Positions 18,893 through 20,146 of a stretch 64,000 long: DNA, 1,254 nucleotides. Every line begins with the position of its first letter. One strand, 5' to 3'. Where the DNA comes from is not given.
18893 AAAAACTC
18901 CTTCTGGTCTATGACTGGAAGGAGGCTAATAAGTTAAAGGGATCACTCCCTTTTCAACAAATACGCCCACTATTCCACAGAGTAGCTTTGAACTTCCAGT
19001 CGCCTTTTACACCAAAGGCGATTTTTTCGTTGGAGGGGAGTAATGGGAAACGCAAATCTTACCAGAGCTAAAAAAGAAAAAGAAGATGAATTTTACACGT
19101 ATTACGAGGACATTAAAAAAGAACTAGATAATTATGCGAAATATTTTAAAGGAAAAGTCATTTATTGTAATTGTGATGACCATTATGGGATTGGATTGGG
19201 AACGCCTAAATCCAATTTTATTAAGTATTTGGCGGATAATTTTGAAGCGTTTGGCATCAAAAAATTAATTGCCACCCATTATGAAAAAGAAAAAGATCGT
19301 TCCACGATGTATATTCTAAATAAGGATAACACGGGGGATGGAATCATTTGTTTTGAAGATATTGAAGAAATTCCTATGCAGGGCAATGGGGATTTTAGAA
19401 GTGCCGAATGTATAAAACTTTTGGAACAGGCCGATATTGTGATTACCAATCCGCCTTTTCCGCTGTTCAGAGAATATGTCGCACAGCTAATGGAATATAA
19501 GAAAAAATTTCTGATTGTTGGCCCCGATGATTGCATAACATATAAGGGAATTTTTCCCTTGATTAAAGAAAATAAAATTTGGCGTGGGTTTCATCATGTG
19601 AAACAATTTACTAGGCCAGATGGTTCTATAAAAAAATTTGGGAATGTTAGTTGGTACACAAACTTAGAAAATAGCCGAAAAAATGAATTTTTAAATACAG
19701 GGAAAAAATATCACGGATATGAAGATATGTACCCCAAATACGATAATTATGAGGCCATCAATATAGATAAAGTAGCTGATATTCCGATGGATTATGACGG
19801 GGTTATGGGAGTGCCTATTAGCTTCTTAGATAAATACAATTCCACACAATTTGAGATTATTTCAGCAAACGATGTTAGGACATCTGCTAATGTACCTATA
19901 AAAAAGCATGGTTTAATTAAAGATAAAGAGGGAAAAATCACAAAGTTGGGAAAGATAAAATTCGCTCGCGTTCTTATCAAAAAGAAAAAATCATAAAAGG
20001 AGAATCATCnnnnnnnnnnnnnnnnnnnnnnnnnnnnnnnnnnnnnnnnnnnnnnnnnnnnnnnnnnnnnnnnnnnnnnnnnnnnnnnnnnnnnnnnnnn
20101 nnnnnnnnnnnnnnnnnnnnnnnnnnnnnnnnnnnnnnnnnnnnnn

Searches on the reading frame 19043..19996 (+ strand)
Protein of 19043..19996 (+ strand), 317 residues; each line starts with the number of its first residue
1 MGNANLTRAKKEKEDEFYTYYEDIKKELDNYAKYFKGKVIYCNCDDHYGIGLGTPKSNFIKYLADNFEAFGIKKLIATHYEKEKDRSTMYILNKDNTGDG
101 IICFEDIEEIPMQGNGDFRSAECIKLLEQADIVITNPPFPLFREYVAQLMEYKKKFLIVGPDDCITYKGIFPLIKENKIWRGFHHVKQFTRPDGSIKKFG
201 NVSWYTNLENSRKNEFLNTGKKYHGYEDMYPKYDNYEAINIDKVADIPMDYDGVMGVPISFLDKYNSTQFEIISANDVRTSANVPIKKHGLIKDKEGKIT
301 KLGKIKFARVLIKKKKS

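Call 8: search_protein_families(library=pfam, proteins=[window:19043-19996:+])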
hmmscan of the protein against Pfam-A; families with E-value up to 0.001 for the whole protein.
window:19043-19996:+ (317 aa): 1 family
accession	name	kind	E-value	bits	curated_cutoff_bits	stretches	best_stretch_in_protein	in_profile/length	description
PF13651.11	EcoRI_methylase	-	2.4e-104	349.8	26.4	1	5-315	1-345/345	Adenine-specific methyltransferase EcoRI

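Call 9: search_protein_families(library=padloc, proteins=[window:19043-19996:+], max_evalue=0.01)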
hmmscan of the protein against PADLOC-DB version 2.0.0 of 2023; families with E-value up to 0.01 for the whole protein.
window:19043-19996:+ (317 aa): 1 family
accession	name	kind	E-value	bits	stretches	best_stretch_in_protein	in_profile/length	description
PDLC03297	MTase_II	-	7.5e-100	332.6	1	4-316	8-329/332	Type II methyltransferase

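Call 21: find_encoding_contigs(protein=window:19043-19996:+, flank=6000, max_places=6)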
Protein window:19043-19996:+ (317 aa): no gene with exactly this product is on record in the collection.

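Call 26: find_homologous_proteins(query=window:19043-19996:+, max_evalue=1e-30)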
Query window:19043-19996:+ (317 aa): 7999 proteins with E <= 1e-30 among 8000 candidates; the best 120 are listed.
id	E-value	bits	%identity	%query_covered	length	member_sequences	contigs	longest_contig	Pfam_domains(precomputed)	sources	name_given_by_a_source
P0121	3.3e-214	728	100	100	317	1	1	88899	PF13651.12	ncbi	-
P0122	3.5e-153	527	81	87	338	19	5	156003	PF13651.12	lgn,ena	-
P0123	1.2e-152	526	74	98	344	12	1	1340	PF13651.12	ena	-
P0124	1.7e-150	519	74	95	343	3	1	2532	PF13651.12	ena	-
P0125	2.3e-149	515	80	87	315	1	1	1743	PF13651.12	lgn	-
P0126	1.3e-147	509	79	87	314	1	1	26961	PF13651.12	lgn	-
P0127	1.4e-147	509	79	87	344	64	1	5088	PF13651.12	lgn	-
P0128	4.0e-147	508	78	87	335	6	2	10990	PF13651.12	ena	-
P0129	4.2e-147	508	71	100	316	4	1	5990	PF13651.12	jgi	jgi:hypothetical protein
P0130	5.7e-147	507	77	87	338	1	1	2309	PF13651.12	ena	-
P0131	3.5e-145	501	66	100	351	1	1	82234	PF13651.12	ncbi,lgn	-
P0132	2.3e-144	499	70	99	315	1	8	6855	PF13651.12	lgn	-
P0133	3.7e-144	498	69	99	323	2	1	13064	PF13651.12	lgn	-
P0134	2.4e-142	492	70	99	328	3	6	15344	PF13651.12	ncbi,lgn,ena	-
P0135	8.0e-140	484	69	100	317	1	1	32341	PF13651.12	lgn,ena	-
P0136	1.0e-139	483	68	100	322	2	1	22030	PF13651.12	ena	-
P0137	1.7e-139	483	69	100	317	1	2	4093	PF13651.12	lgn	-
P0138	4.4e-139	481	69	99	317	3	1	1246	PF13651.12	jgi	-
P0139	4.9e-139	481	69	100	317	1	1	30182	PF13651.12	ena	-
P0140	9.5e-139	480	74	87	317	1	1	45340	PF13651.12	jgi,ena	-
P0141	1.4e-138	480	69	100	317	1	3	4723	PF13651.12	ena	-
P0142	2.0e-138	479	69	100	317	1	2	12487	PF13651.12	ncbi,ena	-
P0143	6.4e-138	477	69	100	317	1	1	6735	PF13651.12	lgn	-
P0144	7.2e-138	477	70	96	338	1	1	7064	PF13651.12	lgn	-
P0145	9.4e-138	477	67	99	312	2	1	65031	PF13651.12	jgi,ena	-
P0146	1.0e-137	477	66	99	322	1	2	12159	PF13651.12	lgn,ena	-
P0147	1.2e-137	476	68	100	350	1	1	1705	PF13651.12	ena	-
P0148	1.3e-137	476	69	100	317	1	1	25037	PF13651.12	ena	-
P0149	2.7e-137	475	66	100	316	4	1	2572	PF13651.12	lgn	-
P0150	7.0e-137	474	66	100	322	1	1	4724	PF13651.12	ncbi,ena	-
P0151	1.0e-136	473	64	100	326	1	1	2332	PF13651.12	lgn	-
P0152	4.1e-136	471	66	96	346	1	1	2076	PF13651.12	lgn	-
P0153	6.0e-136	471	64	100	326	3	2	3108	PF13651.12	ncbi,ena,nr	ncbi:MAG: modification methylase [Alphaproteobacteria bacterium]|nr:modification methylase [Alphapro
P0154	6.9e-136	471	74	87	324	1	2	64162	PF13651.12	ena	-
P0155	1.0e-135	470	68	99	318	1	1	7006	PF13651.12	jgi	jgi:hypothetical protein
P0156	1.4e-135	470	68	99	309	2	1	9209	PF13651.12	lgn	-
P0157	1.4e-135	470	74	87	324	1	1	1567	PF13651.12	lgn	-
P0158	2.0e-135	469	69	99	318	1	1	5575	PF13651.12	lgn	-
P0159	3.4e-135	468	66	99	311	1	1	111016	PF13651.12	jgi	jgi:hypothetical protein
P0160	3.8e-135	468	65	98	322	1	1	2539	PF13651.12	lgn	-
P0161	4.6e-135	468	66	100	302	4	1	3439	PF13651.12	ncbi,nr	ncbi:MAG: hypothetical protein IJY77_02000 [Alphaproteobacteria bacterium]|nr:hypothetical protein [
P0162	5.1e-135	468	60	100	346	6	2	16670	PF13651.12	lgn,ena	-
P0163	5.0e-134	465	67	97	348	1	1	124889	PF13651.12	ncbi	-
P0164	6.7e-134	464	68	95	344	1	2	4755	PF13651.12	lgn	-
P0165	8.3e-134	464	64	100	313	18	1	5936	PF13651.12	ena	-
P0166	2.1e-133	463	66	99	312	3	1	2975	PF13651.12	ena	-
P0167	4.5e-133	461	67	100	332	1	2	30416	PF13651.12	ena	-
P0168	7.1e-133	461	64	100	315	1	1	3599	PF13651.12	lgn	-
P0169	1.3e-132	460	74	86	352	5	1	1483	PF13651.12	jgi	jgi:hypothetical protein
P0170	4.0e-132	458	65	100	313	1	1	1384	PF13651.12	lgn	-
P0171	5.0e-132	458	66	95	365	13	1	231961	PF13651.12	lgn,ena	-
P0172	1.7e-131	456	67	100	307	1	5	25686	PF13651.12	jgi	jgi:flagellar assembly factor FliW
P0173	4.0e-131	455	66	99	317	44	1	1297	PF13651.12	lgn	-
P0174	9.7e-131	454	65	100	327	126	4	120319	PF13651.12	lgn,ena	-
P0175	1.0e-130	454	64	99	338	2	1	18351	PF13651.12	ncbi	-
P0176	1.2e-130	453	67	98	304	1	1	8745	PF13651.12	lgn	-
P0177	1.3e-130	453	69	87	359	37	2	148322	PF13651.12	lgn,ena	-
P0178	2.2e-130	453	63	98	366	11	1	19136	PF13651.12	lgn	-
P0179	6.8e-130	451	64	99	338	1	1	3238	PF13651.12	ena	-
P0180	8.4e-130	451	61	100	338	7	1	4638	PF13651.12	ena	-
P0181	1.0e-129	450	64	100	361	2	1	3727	PF13651.12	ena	-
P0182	2.2e-129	449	70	86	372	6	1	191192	PF13651.12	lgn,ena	-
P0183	3.7e-127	442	68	91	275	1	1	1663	PF13651.12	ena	-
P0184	7.0e-127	441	65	100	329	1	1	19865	PF13651.12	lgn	-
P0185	1.7e-126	440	63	99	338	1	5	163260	PF13651.12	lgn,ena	-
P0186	2.1e-126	440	68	87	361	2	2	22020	PF13651.12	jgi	-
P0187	1.9e-125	436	63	98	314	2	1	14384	PF13651.12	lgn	-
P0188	3.6e-125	435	63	100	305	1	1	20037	PF13651.12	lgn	-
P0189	4.7e-125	435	63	100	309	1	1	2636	PF13651.12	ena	-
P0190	6.8e-125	435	62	100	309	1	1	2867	PF13651.12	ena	-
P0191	2.3e-124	433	61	100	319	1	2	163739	PF13651.12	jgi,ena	-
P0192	6.9e-124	431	60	99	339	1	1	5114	PF13651.12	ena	-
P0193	7.1e-124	431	65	97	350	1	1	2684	PF13651.12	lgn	-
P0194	1.0e-123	431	62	100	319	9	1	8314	PF13651.12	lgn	-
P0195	1.5e-123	430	64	97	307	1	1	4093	PF13651.12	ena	-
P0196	2.1e-123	430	61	96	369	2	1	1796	PF13651.12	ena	-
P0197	1.2e-122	427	68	85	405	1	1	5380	PF13651.12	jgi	jgi:hypothetical protein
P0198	2.1e-122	426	61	100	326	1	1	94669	PF13651.12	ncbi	-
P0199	3.6e-122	426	59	98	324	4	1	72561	PF13651.12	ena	-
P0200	8.5e-122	424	63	99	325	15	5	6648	PF13651.12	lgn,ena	-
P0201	9.5e-122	424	62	99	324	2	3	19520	PF13651.12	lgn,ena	-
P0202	1.6e-121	423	59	96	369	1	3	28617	PF13651.12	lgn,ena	-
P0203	2.0e-121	423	62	99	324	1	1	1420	PF13651.12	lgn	-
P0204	2.6e-121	423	61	99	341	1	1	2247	PF13651.12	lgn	-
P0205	3.7e-121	422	59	100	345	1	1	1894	PF13651.12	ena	-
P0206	4.4e-121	422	65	87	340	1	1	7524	PF13651.12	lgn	-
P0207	1.0e-120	421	66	87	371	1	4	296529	PF13651.12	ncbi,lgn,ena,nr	ncbi:MAG: modification methylase [Alphaproteobacteria bacterium]|nr:modification methylase [Alphapro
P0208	1.5e-120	420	62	99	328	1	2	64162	PF13651.12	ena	-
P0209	2.0e-119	417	63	95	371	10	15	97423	PF13651.12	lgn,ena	-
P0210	2.2e-119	416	64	87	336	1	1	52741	PF13651.12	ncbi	-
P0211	3.4e-119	416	63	87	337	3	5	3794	PF13651.12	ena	-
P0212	5.9e-119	415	61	99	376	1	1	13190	PF13651.12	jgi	jgi:hypothetical protein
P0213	1.8e-118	413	60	99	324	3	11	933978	PF13651.12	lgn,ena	-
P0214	1.9e-118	413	62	97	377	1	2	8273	PF13651.12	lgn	-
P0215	2.9e-118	413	59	100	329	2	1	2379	PF13651.12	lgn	-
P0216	1.3e-117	411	60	95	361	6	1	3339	PF13651.12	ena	-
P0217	2.0e-117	410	57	98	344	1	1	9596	PF13651.12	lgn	-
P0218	8.4e-117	408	58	100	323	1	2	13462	PF13651.12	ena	-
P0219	2.0e-116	407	58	100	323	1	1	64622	PF13651.12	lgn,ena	-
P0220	5.3e-116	405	58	100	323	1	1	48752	PF13651.12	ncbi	-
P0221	2.4e-114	400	68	81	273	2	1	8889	PF13651.12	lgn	-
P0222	2.8e-114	400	55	100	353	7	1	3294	PF13651.12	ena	-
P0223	8.0e-114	398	64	85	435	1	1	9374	PF13651.12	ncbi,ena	-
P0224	9.3e-114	398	55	99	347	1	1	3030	PF13651.12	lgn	-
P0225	3.3e-112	393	58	98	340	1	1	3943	PF13651.12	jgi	jgi:hypothetical protein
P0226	5.1e-112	392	59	95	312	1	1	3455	PF13651.12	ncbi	ncbi:MAG: adenine-specific methyltransferase EcoRI family protein, partial [Alphaproteobacteria bact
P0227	2.2e-110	387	63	86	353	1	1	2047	PF13651.12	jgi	-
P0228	8.6e-110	385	60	100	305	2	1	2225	PF13651.12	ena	-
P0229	1.2e-109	384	62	85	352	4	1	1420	PF13651.12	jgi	-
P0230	3.0e-109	383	57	99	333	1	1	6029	PF13651.12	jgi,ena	-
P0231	3.0e-109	383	59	99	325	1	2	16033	PF13651.12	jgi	jgi:hypothetical protein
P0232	3.6e-109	383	55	99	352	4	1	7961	PF13651.12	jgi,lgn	jgi:hypothetical protein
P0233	8.1e-109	382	59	95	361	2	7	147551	PF13651.12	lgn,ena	-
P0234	1.0e-108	381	63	86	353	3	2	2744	PF13651.12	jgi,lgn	-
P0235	2.9e-108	380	56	99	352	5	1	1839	PF13651.12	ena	-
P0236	1.2e-107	378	-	-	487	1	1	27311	PF13651.12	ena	-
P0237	6.5e-107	375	61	85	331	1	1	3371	PF13651.12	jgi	jgi:hypothetical protein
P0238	1.1e-105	371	55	99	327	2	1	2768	PF13651.12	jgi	jgi:hypothetical protein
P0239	2.1e-105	370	61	86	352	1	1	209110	PF13651.12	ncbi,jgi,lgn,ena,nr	ncbi:MAG: adenine-specific methyltransferase EcoRI family protein [Treponema sp.]|nr:adenine-specifi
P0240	1.5e-104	368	-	-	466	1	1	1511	PF02384.23,PF13651.12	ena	-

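Call 27: find_encoding_contigs(protein=P0121, flank=3000, max_places=3)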
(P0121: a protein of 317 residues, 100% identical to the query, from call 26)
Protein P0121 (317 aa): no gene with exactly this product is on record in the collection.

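Call 29: find_encoding_contigs(protein=P0122, flank=3500, max_places=5)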
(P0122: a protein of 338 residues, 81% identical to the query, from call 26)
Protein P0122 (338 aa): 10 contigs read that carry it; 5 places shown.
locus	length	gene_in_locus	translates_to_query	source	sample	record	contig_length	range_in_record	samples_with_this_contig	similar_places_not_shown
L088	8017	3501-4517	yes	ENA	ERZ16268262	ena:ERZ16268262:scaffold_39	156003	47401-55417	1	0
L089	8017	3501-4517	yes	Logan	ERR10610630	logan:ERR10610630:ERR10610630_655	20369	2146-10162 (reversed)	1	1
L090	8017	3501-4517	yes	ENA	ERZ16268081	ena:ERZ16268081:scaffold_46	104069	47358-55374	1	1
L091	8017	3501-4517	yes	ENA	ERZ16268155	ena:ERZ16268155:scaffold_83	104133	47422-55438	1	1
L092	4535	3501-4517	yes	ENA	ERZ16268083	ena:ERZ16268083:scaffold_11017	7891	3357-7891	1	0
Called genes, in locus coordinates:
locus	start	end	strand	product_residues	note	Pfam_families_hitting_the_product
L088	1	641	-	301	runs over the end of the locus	-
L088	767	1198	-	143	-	PF05099:TerB (faint)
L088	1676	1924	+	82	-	-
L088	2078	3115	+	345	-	PF01116:F_bP_aldolase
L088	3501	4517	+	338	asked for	PF13651:EcoRI_methylase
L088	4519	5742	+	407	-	PF03235:GmrSD_N, PF01844:HNH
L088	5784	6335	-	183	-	PF05198:IF3_N, PF00707:IF3_C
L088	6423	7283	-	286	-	-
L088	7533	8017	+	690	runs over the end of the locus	PF22745:Nlig-Ia, PF01653:DNA_ligase_aden, PF03120:OB_DNA_ligase, PF03119:DNA_ligase_ZBD, PF14520:HHH_5 (faint), PF12826:HHH_2, PF00533:BRCT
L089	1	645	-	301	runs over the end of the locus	-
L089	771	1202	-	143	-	PF05099:TerB (faint)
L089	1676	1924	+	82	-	-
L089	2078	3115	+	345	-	PF01116:F_bP_aldolase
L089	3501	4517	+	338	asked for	PF13651:EcoRI_methylase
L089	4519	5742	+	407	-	PF03235:GmrSD_N, PF01844:HNH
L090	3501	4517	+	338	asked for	PF13651:EcoRI_methylase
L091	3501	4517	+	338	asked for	PF13651:EcoRI_methylase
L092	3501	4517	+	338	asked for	PF13651:EcoRI_methylase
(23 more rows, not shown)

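Call 30: find_related_loci(query=A2, collection=viral_contigs, flank=3500)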
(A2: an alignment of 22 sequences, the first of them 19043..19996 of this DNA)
Query A2 (317 aa) in viral_contigs; peptide patterns used: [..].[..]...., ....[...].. (x = any residue, [..] = any of these).
255 stretches matched a pattern; 33 encode a relative of the query (tblastn E <= 1e-3); 33 distinct loci.
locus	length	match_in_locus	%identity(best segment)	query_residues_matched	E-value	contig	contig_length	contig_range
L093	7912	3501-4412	48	3-314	2e-83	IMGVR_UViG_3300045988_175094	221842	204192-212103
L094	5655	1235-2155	45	1-274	2e-77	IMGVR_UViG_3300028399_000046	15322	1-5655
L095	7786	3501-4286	47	1-276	2e-74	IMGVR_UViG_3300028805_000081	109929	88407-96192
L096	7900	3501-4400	44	3-317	1e-74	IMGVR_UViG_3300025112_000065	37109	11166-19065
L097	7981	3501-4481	38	3-315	8e-70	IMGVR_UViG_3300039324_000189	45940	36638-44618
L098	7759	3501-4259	44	5-273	1e-68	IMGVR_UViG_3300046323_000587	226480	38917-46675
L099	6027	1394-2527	38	3-315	2e-66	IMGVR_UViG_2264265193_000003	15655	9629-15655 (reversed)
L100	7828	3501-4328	45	1-272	6e-65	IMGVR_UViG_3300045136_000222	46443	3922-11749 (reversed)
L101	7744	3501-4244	42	2-273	6e-64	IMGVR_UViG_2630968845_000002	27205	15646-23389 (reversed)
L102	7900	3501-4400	40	3-315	7e-61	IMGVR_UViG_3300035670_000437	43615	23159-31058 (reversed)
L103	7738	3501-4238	43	3-273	3e-60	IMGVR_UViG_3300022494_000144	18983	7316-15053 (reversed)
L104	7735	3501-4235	42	3-272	1e-59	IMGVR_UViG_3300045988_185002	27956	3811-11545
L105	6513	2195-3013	36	4-317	4e-59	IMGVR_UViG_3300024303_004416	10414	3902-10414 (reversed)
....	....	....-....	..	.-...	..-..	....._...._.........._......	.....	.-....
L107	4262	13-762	41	3-273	3e-58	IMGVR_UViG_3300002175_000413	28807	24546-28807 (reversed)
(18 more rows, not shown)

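Call 33: find_encoding_contigs(protein=P0126, flank=2500, max_places=3)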
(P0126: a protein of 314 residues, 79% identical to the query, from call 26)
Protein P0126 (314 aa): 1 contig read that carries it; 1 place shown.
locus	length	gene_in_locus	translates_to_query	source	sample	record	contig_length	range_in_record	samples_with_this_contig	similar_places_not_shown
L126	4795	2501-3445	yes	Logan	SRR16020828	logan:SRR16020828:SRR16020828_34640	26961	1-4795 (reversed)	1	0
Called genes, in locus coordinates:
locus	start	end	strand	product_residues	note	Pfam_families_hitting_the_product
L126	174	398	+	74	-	-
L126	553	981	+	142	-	-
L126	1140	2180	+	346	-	PF01116:F_bP_aldolase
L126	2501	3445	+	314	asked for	PF13651:EcoRI_methylase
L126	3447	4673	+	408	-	PF03235:GmrSD_N, PF01844:HNH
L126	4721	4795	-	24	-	?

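Call 34: find_encoding_contigs(protein=P0134, flank=2500, max_places=6)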
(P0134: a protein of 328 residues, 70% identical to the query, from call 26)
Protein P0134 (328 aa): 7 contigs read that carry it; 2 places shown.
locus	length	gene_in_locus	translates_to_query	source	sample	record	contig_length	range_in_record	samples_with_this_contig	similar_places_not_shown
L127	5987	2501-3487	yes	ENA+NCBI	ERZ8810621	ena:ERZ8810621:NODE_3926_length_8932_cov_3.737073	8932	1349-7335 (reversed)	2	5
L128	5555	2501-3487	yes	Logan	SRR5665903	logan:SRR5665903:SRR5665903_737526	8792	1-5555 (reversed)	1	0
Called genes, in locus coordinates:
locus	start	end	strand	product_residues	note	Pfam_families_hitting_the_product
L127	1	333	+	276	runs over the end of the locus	PF00800:PDT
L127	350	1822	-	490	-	PF00884:Sulfatase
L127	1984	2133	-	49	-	-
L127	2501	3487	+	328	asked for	PF13651:EcoRI_methylase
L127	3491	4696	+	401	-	PF03235:GmrSD_N, PF01844:HNH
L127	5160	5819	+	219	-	PF21984:DnaD_N (faint), PF13730:HTH_36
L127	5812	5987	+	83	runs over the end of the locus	-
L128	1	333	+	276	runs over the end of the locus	PF00800:PDT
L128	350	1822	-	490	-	PF00884:Sulfatase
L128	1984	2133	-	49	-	-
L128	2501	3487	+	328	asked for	PF13651:EcoRI_methylase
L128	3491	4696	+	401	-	PF03235:GmrSD_N, PF01844:HNH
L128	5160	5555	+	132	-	?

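Call 36: find_related_loci(query=A2, collection=metagenome_contigs, flank=3000)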
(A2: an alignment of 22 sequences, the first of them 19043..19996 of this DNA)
Query A2 (317 aa) in metagenome_contigs; peptide patterns used: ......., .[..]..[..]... (x = any residue, [..] = any of these).
600 stretches matched a pattern (row limit reached: there are more); 312 encode a relative of the query (tblastn E <= 1e-3); the best 80 are kept; 80 distinct loci.
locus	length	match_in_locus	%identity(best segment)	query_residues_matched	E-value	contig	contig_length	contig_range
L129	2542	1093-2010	69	2-316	1e-149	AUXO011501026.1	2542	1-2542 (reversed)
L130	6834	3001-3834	74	1-277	3e-140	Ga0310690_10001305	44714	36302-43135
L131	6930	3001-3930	67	1-315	8e-140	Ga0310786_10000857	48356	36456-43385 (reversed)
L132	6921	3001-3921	66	3-317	1e-135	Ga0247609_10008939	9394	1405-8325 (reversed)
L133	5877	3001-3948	65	1-315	4e-134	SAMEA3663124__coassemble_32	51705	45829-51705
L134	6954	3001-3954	63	3-316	2e-127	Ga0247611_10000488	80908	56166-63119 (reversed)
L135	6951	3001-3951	61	1-316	1e-125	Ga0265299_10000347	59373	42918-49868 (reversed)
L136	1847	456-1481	57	3-317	8e-125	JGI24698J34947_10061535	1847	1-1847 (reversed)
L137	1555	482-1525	55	3-317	1e-121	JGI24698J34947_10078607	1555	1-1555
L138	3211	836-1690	63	3-274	1e-115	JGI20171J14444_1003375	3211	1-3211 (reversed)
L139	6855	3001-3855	61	3-274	1e-110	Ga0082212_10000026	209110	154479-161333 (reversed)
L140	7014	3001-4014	66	1-317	4e-139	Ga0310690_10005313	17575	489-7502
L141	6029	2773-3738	57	3-312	2e-107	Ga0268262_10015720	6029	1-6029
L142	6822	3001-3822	62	22-273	2e-105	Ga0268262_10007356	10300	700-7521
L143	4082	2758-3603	55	3-300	5e-101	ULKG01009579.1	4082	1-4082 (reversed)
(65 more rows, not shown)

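Call 47: find_encoding_contigs(protein=P0128, flank=2500, max_places=4)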
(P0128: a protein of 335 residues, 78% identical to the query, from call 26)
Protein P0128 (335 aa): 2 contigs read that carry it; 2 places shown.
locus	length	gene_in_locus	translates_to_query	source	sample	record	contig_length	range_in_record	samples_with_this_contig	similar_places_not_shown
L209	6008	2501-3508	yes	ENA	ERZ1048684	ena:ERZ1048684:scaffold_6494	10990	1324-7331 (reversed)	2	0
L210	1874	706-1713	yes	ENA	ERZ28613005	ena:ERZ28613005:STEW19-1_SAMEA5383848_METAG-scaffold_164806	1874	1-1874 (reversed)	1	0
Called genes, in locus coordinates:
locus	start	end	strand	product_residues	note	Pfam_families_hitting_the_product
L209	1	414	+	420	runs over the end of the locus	PF11104:PilM_2 (faint), PF14450:FtsA (weak), PF02491:SHS2_FTSA, PF06723:MreB_Mbl, PF14450:FtsA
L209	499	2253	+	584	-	PF00091:Tubulin, PF12327:FtsZ_C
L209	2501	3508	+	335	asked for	PF13651:EcoRI_methylase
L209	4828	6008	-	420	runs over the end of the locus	PF13167:GTP-bdg_N, PF03193:RsgA_GTPase (faint), PF16360:GTP-bdg_M, PF01926:MMR_HSR1, PF02421:FeoB_N (weak), PF19275:HflX_C (weak)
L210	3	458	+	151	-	?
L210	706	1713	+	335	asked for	PF13651:EcoRI_methylase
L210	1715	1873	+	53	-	?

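Call 48: find_encoding_contigs(protein=P0127, flank=2500, max_places=4)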
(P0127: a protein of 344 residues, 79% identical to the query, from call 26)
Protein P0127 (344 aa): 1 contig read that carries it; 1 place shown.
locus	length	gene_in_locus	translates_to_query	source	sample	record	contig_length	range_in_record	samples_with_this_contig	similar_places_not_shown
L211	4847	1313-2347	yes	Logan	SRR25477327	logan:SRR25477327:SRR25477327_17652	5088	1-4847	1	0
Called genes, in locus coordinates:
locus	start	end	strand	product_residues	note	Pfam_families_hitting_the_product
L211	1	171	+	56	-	?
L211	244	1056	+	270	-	PF00149:Metallophos, PF12850:Metallophos_2 (faint)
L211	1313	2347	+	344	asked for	PF13651:EcoRI_methylase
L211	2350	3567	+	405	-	PF03235:GmrSD_N, PF01844:HNH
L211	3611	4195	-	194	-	-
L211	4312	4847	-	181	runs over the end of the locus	-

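Call 71: search_protein_families(library=pfam, proteins=[L105:1-1788:-, L105:2195-3061:+, L105:3058-4158:+])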
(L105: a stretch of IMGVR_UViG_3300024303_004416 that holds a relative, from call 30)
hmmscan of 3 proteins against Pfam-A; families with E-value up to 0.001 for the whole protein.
L105:1-1788:- (595 aa): 3 families
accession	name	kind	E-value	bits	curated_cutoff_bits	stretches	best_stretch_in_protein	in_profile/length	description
PF00005.33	ABC_tran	-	2.1e-36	126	25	1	369-518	1-137/137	ABC transporter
PF00664.28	ABC_membrane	-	2.7e-17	63.8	28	1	42-306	6-272/274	ABC transporter transmembrane region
PF02463.25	SMC_N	-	2.1e-06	27.7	40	1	450-561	90-212/220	RecF/RecN/SMC N terminal domain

L105:2195-3061:+ (288 aa): 1 family
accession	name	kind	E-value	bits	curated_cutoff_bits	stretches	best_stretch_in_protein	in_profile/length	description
PF13651.11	EcoRI_methylase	-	2e-82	277.7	26.4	2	71-263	123-337/345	Adenine-specific methyltransferase EcoRI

L105:3058-4158:+ (366 aa): 2 families
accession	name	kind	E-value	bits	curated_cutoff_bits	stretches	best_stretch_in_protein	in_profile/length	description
PF13091.12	PLDc_2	-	6e-30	104.2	27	1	241-361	1-132/132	PLD-like domain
PF07894.18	SACK1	-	0.00076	19.5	21.4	0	312-346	219-253/274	Scaffolding anchor of CK1 domain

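Call 106: search_protein_families(library=ncbifam, proteins=[window:19043-19996:+])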
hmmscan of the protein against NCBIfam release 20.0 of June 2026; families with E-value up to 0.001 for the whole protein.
window:19043-19996:+ (317 aa): 0 families
